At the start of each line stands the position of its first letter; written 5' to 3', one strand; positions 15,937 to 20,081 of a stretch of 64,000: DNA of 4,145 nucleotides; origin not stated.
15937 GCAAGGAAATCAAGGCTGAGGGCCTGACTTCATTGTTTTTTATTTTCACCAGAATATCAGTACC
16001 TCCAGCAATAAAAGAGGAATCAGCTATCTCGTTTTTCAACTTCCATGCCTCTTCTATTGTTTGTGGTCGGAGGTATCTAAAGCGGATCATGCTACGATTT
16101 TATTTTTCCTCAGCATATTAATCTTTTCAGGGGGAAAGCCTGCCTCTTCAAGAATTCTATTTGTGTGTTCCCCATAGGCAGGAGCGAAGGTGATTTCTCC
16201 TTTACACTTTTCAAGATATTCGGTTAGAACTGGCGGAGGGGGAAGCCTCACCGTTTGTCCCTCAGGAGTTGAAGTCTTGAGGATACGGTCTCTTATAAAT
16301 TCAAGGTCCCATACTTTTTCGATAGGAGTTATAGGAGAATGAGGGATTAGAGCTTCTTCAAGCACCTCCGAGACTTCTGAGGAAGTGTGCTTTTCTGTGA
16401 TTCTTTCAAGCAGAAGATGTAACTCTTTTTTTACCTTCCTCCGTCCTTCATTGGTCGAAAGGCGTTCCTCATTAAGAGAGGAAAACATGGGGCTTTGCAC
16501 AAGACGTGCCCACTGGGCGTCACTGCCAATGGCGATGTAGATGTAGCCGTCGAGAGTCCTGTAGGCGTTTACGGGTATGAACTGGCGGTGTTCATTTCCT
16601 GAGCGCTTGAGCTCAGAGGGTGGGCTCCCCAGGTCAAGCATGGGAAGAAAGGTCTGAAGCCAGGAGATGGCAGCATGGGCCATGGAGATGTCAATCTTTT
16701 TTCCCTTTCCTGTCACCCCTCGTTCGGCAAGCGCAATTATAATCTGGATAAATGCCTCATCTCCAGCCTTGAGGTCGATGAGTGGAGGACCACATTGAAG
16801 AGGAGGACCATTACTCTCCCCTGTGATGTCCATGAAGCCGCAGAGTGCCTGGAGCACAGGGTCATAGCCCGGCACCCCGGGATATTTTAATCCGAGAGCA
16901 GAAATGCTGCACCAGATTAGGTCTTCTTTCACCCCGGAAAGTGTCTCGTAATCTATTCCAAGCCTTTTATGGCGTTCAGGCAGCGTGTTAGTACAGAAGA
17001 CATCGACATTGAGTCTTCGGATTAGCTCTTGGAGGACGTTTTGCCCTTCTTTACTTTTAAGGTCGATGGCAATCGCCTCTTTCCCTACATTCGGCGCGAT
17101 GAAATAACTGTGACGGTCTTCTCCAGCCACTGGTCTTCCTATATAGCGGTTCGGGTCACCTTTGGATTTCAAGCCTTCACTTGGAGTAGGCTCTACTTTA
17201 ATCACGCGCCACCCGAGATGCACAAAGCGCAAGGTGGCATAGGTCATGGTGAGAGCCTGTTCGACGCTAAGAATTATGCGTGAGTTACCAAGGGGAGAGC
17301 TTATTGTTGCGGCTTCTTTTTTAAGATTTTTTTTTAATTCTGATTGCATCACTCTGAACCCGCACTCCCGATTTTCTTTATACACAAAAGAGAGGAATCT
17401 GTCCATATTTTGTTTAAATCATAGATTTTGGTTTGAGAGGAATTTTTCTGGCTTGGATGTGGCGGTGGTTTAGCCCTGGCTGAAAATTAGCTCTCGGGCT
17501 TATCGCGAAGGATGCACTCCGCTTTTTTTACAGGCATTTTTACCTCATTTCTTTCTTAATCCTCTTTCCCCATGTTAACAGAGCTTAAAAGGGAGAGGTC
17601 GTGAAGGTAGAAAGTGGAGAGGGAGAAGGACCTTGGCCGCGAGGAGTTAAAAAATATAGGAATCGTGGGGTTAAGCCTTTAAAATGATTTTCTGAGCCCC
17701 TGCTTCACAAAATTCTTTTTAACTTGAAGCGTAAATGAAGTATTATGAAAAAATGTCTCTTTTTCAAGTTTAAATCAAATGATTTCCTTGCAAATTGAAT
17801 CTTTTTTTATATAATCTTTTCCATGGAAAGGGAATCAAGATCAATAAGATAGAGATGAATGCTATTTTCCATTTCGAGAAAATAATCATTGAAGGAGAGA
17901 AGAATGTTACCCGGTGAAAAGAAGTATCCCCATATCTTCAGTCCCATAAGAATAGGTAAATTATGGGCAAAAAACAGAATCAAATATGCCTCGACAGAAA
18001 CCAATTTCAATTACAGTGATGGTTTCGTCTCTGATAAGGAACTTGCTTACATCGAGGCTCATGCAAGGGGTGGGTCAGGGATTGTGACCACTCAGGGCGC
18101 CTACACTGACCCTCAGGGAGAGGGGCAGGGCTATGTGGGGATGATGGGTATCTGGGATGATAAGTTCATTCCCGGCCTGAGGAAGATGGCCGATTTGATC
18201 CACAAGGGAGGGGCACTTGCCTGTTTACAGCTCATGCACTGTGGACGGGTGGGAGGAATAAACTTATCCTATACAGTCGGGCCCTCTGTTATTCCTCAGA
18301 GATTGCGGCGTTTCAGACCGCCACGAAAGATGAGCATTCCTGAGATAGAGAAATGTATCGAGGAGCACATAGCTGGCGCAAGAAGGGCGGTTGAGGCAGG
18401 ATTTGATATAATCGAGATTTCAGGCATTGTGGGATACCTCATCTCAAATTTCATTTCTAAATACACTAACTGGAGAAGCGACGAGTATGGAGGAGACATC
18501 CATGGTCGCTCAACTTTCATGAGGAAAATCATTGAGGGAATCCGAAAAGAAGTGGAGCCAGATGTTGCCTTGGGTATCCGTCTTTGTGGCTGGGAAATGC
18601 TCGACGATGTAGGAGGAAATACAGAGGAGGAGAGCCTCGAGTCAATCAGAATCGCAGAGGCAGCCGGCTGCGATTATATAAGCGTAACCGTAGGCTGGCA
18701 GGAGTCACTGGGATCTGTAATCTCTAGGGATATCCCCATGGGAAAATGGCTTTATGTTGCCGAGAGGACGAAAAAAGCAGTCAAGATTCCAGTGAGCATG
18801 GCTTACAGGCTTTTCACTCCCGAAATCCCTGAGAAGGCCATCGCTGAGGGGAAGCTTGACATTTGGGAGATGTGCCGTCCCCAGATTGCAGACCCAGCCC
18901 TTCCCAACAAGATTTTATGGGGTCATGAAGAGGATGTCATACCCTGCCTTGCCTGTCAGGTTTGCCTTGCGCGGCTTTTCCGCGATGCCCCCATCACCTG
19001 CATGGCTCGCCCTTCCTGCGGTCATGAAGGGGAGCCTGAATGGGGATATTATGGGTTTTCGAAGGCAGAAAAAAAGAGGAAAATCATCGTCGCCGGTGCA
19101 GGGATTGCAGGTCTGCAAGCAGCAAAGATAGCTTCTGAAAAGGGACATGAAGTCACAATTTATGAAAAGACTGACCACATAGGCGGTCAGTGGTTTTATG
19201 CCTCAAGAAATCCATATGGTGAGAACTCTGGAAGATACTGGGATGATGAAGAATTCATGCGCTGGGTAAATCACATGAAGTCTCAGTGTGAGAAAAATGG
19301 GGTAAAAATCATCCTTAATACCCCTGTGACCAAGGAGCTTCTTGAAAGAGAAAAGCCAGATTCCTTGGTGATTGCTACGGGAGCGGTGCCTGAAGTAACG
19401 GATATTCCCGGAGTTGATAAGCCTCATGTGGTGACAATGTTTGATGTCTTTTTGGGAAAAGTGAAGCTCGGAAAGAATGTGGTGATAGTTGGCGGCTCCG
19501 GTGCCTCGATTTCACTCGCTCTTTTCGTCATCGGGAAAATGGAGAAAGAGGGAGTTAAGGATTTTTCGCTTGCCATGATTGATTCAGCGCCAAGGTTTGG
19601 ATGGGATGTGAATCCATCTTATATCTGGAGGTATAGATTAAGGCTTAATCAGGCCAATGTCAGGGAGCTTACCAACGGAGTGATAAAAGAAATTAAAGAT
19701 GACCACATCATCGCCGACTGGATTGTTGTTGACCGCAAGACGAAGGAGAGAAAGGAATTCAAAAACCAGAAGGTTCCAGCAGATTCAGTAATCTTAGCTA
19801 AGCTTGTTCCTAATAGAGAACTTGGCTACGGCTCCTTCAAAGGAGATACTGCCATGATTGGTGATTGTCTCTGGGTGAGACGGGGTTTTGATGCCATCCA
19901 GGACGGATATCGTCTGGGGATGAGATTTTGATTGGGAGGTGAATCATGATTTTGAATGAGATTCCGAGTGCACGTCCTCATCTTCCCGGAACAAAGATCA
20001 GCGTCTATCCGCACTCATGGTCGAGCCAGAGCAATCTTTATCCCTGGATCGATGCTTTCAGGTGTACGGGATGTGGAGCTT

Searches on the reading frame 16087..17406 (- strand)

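Call 64: search_protein_families(library=pfam, proteins=[window:16087-17406:-], max_evalue=0.00001)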
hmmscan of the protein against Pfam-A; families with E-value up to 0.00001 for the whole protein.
window:16087-17406:- (439 aa): 1 family
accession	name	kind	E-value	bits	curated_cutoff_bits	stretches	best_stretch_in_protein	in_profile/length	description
PF02515.22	CoA_transf_3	-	2.2e-66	224.9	23.3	1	45-415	6-366/366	CoA-transferase family III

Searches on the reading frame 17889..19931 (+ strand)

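Call 64: search_protein_families(library=pfam, proteins=[window:17889-19931:+], max_evalue=0.00001)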
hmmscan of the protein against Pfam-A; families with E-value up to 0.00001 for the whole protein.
window:17889-19931:+ (680 aa): 5 families
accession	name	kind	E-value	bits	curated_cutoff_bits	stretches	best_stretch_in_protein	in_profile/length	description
PF00724.26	Oxidored_FMN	-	2.9e-50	171.9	27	1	16-343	2-336/342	NADH:flavin oxidoreductase / NADH oxidase family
PF07992.20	Pyr_redox_2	-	5.5e-18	65.8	26.1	1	398-637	2-234/291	Pyridine nucleotide-disulphide oxidoreductase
PF13450.12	NAD_binding_8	-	8.2e-10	39.3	21.9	1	401-440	1-40/68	NAD(P)-binding Rossmann-like domain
PF01266.30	DAO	-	4.6e-08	33.4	27.9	0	398-436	1-40/353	FAD dependent oxidoreductase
PF12831.13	FAD_oxidored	-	3.5e-06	27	27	1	399-446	2-49/416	FAD dependent oxidoreductase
